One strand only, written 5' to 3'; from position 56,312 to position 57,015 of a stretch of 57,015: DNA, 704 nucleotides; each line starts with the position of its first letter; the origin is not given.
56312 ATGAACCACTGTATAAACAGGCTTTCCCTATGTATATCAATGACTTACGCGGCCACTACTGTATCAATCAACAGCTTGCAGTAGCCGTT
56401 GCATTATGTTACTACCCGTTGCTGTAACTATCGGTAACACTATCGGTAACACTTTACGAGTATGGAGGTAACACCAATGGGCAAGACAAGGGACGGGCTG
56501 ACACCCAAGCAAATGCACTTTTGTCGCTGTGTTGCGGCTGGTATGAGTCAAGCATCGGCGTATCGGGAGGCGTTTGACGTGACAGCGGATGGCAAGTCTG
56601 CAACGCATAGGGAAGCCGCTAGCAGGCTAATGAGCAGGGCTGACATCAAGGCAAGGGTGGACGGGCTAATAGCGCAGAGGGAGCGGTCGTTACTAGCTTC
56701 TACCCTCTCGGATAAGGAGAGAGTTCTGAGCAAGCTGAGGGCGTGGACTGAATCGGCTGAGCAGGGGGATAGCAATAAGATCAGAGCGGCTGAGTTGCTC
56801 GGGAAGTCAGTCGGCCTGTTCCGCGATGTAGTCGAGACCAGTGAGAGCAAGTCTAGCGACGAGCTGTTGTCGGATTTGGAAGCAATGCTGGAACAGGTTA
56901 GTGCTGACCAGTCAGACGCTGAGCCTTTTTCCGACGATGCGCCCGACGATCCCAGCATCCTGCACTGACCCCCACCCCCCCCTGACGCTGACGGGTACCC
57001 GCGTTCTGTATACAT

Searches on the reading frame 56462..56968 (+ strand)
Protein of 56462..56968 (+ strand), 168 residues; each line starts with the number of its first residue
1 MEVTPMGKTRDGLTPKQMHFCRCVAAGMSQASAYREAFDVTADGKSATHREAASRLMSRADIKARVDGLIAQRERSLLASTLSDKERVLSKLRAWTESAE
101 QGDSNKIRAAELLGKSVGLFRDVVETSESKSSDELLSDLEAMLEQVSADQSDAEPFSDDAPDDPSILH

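Call 75: search_protein_families(library=pfam, proteins=[window:56462-56968:+], max_evalue=0.01)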
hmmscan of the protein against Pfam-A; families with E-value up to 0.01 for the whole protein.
window:56462-56968:+ (168 aa): 1 family
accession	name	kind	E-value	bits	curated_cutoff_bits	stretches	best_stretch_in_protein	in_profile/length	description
PF03592.21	Terminase_2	-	2.9e-06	28.4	26.1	1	13-147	1-107/141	Terminase small subunit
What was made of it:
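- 56462..56968 (+): terS (168 aa). Its 3' part is duplicated at window 1-263 by the circular overlap of the contig. PF03592, E 2.9e-6, above the gathering threshold (call 75).
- Checked: terS is 56462-56968 (PF03592, call 75).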
